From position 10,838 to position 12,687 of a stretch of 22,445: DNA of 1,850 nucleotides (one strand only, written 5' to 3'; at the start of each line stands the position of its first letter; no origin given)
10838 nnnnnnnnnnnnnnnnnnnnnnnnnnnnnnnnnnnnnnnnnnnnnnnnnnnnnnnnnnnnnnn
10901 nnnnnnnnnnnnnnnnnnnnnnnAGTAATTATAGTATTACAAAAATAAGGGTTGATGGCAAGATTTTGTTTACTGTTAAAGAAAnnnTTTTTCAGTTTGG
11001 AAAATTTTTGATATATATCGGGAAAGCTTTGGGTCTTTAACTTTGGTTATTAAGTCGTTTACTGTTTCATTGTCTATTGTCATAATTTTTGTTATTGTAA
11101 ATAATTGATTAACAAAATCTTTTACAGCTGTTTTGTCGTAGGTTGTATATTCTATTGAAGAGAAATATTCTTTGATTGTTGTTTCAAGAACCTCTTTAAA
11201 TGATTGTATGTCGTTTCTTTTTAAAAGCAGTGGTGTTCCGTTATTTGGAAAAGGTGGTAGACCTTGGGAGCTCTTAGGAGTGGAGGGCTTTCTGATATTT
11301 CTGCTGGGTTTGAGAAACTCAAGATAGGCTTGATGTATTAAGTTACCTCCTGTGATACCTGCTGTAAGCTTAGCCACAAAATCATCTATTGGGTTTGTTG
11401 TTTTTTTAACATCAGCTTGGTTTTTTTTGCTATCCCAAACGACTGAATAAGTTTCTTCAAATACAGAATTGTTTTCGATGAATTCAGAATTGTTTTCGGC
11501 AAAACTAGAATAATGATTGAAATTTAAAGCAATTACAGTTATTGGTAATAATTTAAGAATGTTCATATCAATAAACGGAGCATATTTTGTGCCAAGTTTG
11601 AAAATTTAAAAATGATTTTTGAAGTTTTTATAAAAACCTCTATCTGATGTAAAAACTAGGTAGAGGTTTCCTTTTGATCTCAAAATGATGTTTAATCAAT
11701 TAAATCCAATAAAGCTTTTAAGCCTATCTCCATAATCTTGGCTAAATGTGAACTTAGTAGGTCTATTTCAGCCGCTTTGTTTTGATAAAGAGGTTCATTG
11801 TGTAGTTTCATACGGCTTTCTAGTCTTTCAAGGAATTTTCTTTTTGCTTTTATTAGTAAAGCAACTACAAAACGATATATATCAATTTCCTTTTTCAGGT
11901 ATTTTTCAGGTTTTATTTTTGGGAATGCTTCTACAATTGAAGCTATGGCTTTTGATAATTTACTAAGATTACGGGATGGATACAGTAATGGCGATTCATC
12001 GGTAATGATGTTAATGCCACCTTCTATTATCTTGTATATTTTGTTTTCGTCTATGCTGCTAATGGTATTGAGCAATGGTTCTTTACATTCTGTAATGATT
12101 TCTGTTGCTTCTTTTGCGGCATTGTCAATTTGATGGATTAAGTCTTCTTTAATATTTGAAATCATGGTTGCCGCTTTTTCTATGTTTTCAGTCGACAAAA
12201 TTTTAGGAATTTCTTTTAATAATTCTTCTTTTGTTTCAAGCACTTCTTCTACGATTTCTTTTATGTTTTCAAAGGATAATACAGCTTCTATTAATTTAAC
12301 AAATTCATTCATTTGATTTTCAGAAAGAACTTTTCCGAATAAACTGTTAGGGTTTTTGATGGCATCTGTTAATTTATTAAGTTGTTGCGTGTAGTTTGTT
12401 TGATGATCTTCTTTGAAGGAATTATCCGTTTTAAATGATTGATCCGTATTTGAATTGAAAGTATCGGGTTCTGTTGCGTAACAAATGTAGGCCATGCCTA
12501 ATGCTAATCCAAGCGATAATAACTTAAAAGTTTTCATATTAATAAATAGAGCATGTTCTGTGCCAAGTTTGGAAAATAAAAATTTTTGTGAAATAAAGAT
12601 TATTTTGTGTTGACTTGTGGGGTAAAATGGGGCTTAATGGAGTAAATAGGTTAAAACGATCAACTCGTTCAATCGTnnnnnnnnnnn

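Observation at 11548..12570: Duplicated 5' cassette carrying exact-geometry sigma-54 promoters 13 nt from the ATG of two secreted proteins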

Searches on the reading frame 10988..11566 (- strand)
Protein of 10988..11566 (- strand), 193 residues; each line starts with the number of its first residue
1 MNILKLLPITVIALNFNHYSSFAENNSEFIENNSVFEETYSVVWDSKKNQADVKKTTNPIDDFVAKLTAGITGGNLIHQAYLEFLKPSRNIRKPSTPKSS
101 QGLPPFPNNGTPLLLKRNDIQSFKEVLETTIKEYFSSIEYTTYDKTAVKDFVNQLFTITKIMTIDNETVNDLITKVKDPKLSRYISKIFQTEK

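Call 10: search_protein_families(library=pfam, proteins=[window:10988-11566:-], max_evalue=0.01)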
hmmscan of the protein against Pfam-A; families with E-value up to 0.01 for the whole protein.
window:10988-11566:- (193 aa): 0 families

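Call 26: find_homologous_proteins(query=window:10988-11566:-, max_evalue=0.01)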
Query window:10988-11566:- (193 aa): 2 proteins with E <= 0.01 among 60 candidates.
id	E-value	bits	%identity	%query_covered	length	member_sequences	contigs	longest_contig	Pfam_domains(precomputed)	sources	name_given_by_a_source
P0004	5.5e-120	416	100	100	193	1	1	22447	-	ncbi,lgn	ncbi:MAG: hypothetical protein ACLRFH_02045 [Opitutales bacterium]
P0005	4.4e-27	113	44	100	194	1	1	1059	-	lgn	-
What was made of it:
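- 10985..11566 (-): 193-aa ORF. The N-terminus looks like a Sec signal peptide (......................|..). No family match. Only homologues: one at 44% identity (P0005, call 26) and a partial one in L002.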

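Call 28: find_encoding_contigs(protein=P0005, flank=5000)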
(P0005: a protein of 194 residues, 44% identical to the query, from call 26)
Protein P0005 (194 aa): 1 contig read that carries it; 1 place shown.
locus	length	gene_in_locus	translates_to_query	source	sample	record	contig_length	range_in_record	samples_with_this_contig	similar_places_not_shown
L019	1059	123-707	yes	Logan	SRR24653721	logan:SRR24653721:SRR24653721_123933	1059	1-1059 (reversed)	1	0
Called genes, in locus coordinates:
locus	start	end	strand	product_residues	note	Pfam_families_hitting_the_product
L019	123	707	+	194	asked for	-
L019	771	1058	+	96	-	?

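Call 62: predict_structure(alignment_id=A3)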
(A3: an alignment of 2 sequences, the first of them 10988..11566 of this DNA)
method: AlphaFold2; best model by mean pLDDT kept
length: 193 residues; sequences in the alignment: 2
mean_pLDDT: 56.7   pTM: 0.51
mean pLDDT of the five models: 56.7, 56.0, 49.3, 42.2, 34.5
residues with pLDDT >= 90: 0; 70-90: 70; 50-70: 40; < 50: 83
segments of 3 or more residues with pLDDT < 50: 1-44, 51-56, 88-114, 139-142
pLDDT, mean of each block of 10 residues (from residue 1): 26 27 29 34 54 50 68 80 67 35 37 58 85 67 62 77 80 78 65 47
secondary structure, 60 per line:
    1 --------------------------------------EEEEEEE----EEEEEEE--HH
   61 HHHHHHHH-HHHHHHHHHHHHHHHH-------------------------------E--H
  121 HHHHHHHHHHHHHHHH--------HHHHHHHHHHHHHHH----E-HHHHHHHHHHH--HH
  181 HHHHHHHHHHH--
elements in order: E39-45 E50-56 H59-68 H70-85 H120-136 H145-159 H166-176 H179-191

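Call 85: fold_search(model_id=the predicted structure, library=pdb)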
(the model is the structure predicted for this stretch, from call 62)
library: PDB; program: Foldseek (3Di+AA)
matches with E <= 10: 70; with E <= 0.001: 0
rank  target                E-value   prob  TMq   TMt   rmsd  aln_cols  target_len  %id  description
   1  4qox                  1.3e+00  0.44  0.34  0.16   6.0       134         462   11  Crystal Structure of CDPK4 from Plasmodium Falciparum, PF3D7_0717500 (released 2014-09-03)
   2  1l3p                  2.2e+00  0.15  0.26  0.40   7.2       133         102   10  CRYSTAL STRUCTURE OF THE FUNCTIONAL DOMAIN OF THE MAJOR GRASS POLLEN ALLERGEN Phl p 5b (released 2003-02-28)
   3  6drf_MODEL_1_A        2.2e+00  0.09  0.20  0.25  12.4       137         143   12  Structure of human Retinal Degeneration 3(RD3) Protein (released 2019-02-06)
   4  8t3m_A                2.2e+00  0.04  0.16  0.11  12.7       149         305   11  TRPV1 in nanodisc bound with 3 LPA molecules (released 2024-05-08)
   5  8ju5_A                2.3e+00  0.04  0.17  0.08  12.4       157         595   11  Structure of human TRPV4 with antagonist A1 (released 2024-05-08)
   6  2huj                  2.9e+00  0.07  0.18  0.25  13.0       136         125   10  Crystal structure of a protein of uknown function (NP_471338.1) from Listeria innocua at 1.74 A resolution (released 2006-08-08)
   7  7ah0                  2.9e+00  0.06  0.18  0.26  10.3       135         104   14  Crystal structure of the de novo designed two-heme binding protein, 4D2 (released 2021-10-06)
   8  3nrh_A                2.9e+00  0.05  0.17  0.20  15.7       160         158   11  Crystal Structure of protein BF1032 from Bacteroides fragilis, Northeast Structural Genomics Consortium Target BfR309 (released 2010-08-25)
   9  8xyi                  2.9e+00  0.05  0.17  0.13  15.7       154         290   10  Structure of CXCR3 in complex with VUF10661 (Receptor-ligand focused map) (released 2025-02-26)
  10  7mz7_A                2.9e+00  0.03  0.16  0.08  12.8       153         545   12  Cryo-EM structure of minimal TRPV1 with 4 partially bound RTX (released 2021-09-22)
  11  9k1l_A                3.1e+00  0.09  0.22  0.16  10.6       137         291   17  Complex structure of CNK2 and SAMD12 (released 2025-03-12)
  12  7lk4_Q                3.1e+00  0.06  0.20  0.25  11.9       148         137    9  Crystal structure of BAK L100A in complex with activating antibody fragments (released 2022-02-09)
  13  7mzb_B                3.1e+00  0.03  0.16  0.08  13.1       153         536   12  Cryo-EM structure of minimal TRPV1 with 3 bound RTX and 1 perturbed PI (released 2021-09-22)
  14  7mz9_B                3.1e+00  0.03  0.16  0.07  13.1       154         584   12  Cryo-EM structure of minimal TRPV1 with 1 partially bound RTX (released 2021-09-22)
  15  6gow_E                3.3e+00  0.10  0.23  0.36   9.2       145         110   10  Crystal structure of the flagellin-FliS complex from Bacillus subtilis crystallized in spacegroup P22121 (released 2018-08-29)
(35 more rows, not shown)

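Call 86: search_protein_families(library=ncbifam, proteins=[window:10988-11566:-], max_evalue=0.01)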
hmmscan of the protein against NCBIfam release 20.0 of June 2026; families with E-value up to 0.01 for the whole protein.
window:10988-11566:- (193 aa): 0 families

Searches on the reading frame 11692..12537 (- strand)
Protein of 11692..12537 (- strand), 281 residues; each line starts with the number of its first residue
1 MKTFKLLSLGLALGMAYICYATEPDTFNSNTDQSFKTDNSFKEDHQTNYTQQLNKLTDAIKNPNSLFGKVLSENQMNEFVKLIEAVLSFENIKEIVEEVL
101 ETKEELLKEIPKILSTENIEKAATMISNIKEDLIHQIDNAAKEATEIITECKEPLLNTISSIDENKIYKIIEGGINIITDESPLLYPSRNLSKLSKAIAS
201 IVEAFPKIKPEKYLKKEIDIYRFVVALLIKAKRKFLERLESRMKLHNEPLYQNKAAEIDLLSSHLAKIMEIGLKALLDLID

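Call 9: find_encoding_contigs(protein=window:11692-12537:-, flank=10000, max_places=6)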
Protein window:11692-12537:- (281 aa): 1 contig read that carries it; 1 place shown.
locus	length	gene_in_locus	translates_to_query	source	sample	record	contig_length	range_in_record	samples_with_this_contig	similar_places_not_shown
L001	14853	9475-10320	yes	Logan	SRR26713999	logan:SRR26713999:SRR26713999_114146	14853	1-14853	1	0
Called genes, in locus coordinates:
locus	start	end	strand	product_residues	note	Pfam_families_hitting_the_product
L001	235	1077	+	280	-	PF01346:FKBP_N (weak), PF00254:FKBP_C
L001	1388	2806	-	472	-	PF08323:Glyco_transf_5, PF13439:Glyco_transf_4, PF13579:Glyco_trans_4_4 (weak), PF00534:Glycos_transf_1, PF13692:Glyco_trans_1_4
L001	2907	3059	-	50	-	-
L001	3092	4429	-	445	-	PF08245:Mur_ligase_M, PF02875:Mur_ligase_C (weak)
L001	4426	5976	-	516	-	PF01225:Mur_ligase (weak), PF08245:Mur_ligase_M, PF02875:Mur_ligase_C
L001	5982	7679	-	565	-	PF03717:PBP_dimer, PF00905:Transpeptidase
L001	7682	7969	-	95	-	-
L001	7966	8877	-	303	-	PF01795:Methyltransf_5, PF13847:Methyltransf_31 (faint)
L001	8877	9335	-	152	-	PF02381:MraZ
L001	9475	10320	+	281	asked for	-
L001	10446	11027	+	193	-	-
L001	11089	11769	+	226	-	PF05359:DUF748 (weak)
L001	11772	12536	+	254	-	-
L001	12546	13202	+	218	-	-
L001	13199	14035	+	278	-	PF23952:LRR_EndoS (faint), PF23211:LRR_LRWD1 (faint), PF00560:LRR_1 (faint), PF13516:LRR_6 (faint), PF13855:LRR_8, PF12799:LRR_4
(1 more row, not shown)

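Call 10: search_protein_families(library=pfam, proteins=[window:11695-12537:-], max_evalue=0.01)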
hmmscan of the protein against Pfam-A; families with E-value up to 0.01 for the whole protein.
window:11695-12537:- (281 aa): 1 family
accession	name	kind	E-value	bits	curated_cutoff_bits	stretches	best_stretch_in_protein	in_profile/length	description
PF18110.6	BRCC36_C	-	0.0057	17.1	23.1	0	107-161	5-62/81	BRCC36 C-terminal helical domain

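Call 12: find_homologous_proteins(query=window:11695-12537:-, max_evalue=0.001)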
Query window:11695-12537:- (281 aa): 3 proteins with E <= 0.001 among 2693 candidates.
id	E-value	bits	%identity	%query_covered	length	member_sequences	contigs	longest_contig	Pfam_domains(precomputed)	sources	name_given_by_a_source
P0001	6.0e-171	584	100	100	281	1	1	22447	-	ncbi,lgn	ncbi:MAG: hypothetical protein ACLRFH_02050 [Opitutales bacterium]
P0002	1.4e-87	311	61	99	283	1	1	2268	-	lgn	-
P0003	3.7e-84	300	61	99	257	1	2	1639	-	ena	-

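Call 13: find_encoding_contigs(protein=P0002, flank=5000)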
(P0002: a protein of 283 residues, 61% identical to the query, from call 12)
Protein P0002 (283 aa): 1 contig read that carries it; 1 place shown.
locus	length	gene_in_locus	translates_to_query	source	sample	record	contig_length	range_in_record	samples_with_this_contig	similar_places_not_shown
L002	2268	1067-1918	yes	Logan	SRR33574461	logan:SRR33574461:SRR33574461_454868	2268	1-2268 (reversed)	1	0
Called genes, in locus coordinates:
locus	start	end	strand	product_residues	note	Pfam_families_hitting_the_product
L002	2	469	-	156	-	?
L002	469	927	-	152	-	PF02381:MraZ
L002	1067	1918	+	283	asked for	-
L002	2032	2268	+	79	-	?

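Call 14: find_encoding_contigs(protein=P0003, flank=5000)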
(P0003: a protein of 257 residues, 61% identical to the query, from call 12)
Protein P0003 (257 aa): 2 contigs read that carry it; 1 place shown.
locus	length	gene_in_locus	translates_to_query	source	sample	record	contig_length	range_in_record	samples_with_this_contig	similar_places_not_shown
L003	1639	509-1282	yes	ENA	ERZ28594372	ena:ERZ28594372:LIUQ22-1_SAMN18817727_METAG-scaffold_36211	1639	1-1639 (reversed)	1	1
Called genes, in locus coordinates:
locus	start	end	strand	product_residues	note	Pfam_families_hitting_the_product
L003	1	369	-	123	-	?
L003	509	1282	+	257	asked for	-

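Call 57: predict_structure(alignment_id=A1)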
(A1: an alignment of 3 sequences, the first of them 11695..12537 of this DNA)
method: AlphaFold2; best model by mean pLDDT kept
length: 281 residues; sequences in the alignment: 3
mean_pLDDT: 44.4   pTM: 0.26
mean pLDDT of the five models: 44.4, 41.0, 40.3, 40.2, 39.7
residues with pLDDT >= 90: 0; 70-90: 7; 50-70: 56; < 50: 218
segments of 3 or more residues with pLDDT < 50: 1-43, 98-100, 102-226, 228-230, 246-281
pLDDT, mean of each block of 10 residues (from residue 1): 33 43 34 35 56 67 57 65 63 51 40 36 39 38 33 30 37 40 38 43 43 44 48 51 47 44 47 42 32
secondary structure, 60 per line:
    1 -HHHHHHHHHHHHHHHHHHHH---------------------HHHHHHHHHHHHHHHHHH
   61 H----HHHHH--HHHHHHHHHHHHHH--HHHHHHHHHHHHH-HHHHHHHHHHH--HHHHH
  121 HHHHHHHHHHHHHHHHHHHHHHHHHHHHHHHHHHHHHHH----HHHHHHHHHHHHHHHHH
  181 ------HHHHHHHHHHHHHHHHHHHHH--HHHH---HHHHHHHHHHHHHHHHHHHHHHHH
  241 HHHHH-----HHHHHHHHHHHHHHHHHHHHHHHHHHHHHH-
elements in order: H2-21 H43-61 H66-70 H73-86 H89-101 H103-113 H116-159 H164-180 H187-207 H210-213 H217-245 H251-280
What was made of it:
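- Tried and rejected: The AF2 models are poor (pLDDT 44 and 57, calls 57, 62).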

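Call 61: search_protein_representatives(alignment_id=A1)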
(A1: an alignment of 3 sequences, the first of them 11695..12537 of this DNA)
Query: 3 sequences, 279 profile positions. Proteins with E-value up to 0.001 (for the whole library): 2; up to 1e-10: 2; up to 1e-30: 1. The best 2 are listed.
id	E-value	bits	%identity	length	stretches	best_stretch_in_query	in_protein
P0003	8.7e-148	507.3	-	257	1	1-279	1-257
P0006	1.4e-13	67.1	-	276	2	1-143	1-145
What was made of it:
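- Tried and rejected: A full HMMER search of 1.84 billion representatives gave only one distant homologue (call 61).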

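Call 64: find_encoding_contigs(protein=P0006, flank=5000)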
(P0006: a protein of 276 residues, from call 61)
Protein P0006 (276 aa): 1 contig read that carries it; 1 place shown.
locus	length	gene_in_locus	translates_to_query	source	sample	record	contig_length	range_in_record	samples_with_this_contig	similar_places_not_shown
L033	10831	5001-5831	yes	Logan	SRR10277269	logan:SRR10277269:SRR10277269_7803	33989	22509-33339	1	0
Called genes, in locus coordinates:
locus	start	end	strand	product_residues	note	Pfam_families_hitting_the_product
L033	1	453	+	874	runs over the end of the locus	PF00474:SSF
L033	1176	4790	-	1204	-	PF02811:PHP, PF07733:DNA_pol3_alpha, PF17657:DNA_pol3_finger, PF14579:HHH_6, PF01336:tRNA_anti-codon (weak)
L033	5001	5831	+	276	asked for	-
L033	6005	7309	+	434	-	-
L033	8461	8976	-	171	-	PF02245:Pur_DNA_glyco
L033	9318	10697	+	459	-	PF11638:DnaA_N, PF00308:Bac_DnaA, PF01695:IstB_IS21, PF00004:AAA, PF08299:Bac_DnaA_C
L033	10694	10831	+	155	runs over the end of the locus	-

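Call 69: find_homologous_proteins(query=A5, max_evalue=0.01)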
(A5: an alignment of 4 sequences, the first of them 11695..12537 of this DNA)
Query A5 (4 sequences) (281 aa, profile of the alignment): 5 proteins with E <= 0.01 among 8000 candidates.
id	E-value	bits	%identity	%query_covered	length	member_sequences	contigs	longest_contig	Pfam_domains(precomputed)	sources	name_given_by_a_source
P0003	5.9e-132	457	61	99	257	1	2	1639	-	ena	-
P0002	4.5e-131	454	61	99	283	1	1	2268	-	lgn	-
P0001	2.3e-129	448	100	100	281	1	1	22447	-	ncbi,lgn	ncbi:MAG: hypothetical protein ACLRFH_02050 [Opitutales bacterium]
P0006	3.9e-99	349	30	69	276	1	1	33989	-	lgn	-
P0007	8.8e-83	296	32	69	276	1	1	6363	-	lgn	-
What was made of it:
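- Tried and rejected: I could not devise a query that would bring this MAG's RpoN to the top of a capped search, so I spent the third protein search on extending the 281-aa family instead (call 69).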

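Call 70: find_encoding_contigs(protein=P0007, flank=5000)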
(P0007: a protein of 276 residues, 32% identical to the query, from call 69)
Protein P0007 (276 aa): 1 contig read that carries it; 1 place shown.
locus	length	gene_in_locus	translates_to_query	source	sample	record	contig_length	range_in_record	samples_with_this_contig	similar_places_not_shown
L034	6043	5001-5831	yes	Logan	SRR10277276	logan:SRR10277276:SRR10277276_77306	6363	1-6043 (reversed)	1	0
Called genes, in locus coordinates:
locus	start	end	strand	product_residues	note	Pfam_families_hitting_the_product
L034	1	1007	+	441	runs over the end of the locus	?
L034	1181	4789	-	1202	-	PF02811:PHP, PF07733:DNA_pol3_alpha, PF17657:DNA_pol3_finger, PF14579:HHH_6, PF01336:tRNA_anti-codon (weak)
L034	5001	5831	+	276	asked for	-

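Call 78: search_protein_families(library=pfam, proteins=[L033:6005-7306:+], max_evalue=0.01)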
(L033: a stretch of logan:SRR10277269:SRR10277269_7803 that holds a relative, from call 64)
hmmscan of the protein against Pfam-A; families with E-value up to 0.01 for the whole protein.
L033:6005-7306:+ (434 aa): 0 families

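Call 86: search_protein_families(library=ncbifam, proteins=[window:11695-12537:-, P0006], max_evalue=0.01)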
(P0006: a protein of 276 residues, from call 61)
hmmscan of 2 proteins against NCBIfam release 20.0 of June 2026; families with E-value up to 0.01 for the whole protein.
window:11695-12537:- (281 aa): 0 families

P0006 (276 aa): 1 family
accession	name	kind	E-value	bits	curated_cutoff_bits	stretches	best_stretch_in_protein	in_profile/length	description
NF047703.1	slr1658_superfam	superfamily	0.00098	18.6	100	0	47-79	104-136/185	slr1658 superfamily regulator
